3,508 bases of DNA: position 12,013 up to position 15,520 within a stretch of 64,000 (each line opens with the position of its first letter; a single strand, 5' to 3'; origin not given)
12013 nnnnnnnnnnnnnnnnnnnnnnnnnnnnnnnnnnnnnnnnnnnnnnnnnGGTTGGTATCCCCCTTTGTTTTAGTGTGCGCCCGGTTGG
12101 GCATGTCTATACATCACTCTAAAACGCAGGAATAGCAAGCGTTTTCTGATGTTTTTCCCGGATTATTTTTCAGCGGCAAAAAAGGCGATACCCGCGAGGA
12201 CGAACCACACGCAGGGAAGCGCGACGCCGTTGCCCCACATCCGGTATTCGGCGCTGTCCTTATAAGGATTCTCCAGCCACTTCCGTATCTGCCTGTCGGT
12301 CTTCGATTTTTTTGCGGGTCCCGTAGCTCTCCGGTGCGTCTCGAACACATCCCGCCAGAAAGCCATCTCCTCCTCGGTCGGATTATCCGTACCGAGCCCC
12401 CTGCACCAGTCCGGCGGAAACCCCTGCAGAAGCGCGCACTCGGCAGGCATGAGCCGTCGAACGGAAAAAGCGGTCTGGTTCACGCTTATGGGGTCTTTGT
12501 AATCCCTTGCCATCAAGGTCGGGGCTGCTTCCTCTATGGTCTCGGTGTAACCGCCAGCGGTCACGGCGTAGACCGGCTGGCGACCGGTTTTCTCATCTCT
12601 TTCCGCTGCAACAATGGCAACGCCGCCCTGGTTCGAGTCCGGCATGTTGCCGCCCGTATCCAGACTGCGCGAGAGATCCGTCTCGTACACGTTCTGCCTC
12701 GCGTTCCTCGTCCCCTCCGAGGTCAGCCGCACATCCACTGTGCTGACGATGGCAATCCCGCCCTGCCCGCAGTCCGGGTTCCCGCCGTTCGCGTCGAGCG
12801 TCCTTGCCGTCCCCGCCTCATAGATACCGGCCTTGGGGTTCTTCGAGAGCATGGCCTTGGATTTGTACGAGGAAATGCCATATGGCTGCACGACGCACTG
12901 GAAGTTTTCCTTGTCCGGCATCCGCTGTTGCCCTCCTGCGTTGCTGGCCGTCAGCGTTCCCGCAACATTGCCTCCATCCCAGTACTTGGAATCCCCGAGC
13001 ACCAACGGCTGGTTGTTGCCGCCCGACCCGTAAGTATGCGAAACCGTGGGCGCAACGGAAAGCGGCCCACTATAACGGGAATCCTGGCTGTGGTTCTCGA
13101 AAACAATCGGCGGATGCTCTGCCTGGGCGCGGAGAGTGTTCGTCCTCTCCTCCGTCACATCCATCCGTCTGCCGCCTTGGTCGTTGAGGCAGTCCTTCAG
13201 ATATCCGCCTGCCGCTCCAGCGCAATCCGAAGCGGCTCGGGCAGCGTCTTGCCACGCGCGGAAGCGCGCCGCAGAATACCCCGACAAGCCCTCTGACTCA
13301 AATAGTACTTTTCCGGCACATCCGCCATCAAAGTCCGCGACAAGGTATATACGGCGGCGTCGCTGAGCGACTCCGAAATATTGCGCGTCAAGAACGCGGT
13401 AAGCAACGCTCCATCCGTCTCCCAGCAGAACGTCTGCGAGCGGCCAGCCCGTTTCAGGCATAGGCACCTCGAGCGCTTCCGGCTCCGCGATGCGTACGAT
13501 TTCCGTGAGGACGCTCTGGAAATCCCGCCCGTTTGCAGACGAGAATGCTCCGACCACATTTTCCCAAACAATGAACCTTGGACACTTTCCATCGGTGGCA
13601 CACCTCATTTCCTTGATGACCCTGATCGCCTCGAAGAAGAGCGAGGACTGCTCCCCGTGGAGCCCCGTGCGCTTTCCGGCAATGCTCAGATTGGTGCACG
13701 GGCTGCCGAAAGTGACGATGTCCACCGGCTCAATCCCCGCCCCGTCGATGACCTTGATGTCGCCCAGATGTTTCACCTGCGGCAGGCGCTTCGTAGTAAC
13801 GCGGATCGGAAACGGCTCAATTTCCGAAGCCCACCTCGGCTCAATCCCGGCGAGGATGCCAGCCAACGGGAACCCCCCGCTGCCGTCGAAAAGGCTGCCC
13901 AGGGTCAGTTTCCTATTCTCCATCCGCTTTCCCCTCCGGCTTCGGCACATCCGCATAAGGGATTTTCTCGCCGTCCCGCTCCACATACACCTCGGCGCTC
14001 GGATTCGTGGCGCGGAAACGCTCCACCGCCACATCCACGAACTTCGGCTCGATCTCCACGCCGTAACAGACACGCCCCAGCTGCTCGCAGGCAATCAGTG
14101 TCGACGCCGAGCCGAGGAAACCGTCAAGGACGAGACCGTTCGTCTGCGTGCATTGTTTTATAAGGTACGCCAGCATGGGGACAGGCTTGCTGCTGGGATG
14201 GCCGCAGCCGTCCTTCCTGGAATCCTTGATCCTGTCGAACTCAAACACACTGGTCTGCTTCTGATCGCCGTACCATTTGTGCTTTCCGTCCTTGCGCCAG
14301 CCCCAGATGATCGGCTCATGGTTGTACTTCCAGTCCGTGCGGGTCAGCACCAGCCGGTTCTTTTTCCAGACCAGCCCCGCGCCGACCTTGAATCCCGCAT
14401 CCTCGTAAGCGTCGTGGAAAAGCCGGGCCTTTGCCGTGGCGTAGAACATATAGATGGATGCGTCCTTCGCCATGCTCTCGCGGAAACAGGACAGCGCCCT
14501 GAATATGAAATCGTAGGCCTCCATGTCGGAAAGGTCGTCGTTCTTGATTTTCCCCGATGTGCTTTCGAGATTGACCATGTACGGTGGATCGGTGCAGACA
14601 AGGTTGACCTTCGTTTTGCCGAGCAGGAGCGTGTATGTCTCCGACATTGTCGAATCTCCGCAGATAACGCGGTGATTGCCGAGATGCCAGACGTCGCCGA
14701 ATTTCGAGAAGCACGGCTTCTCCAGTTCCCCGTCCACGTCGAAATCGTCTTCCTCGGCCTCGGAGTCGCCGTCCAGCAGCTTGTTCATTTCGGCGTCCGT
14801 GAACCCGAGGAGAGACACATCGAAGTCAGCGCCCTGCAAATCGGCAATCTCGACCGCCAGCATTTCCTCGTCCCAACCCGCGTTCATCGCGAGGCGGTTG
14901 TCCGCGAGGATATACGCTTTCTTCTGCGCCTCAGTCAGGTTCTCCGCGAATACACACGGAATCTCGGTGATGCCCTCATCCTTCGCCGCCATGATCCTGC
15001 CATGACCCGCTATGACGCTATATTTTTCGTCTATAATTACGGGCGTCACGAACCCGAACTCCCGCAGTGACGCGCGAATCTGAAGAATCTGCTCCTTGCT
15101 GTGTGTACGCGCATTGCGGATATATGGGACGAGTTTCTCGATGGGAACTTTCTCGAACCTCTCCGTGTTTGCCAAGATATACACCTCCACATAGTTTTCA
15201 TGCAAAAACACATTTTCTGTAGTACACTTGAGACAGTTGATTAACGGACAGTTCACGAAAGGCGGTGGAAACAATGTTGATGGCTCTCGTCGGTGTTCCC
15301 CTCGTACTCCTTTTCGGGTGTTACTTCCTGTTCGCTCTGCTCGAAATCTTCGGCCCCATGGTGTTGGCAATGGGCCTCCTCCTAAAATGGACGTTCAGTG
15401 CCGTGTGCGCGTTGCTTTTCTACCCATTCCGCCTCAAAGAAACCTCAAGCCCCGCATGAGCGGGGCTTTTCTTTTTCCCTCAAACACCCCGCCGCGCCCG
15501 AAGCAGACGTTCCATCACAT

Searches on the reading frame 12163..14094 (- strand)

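Call 48: search_protein_families(library=pfam, proteins=[window:12163-14094:-], max_evalue=0.001)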
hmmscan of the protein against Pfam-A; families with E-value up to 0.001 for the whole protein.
window:12163-14094:- (643 aa): 1 family
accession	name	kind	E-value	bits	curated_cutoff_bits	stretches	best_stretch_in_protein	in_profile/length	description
PF00145.23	DNA_methylase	-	6.2e-35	121.6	22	2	65-198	3-129/324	C-5 cytosine-specific DNA methylase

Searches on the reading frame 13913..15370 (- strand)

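Call 48: search_protein_families(library=pfam, proteins=[window:13913-15370:-], max_evalue=0.001)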
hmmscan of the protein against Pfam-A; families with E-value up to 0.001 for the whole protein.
window:13913-15370:- (485 aa): 2 families
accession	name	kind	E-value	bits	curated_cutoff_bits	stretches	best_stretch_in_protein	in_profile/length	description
PF01555.25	N6_N4_Mtase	-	3.2e-28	99.6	26.7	1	255-450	1-221/221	DNA methylase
PF02195.25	ParB_N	-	8.5e-07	29.4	26.3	1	71-147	2-82/95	ParB N-terminal domain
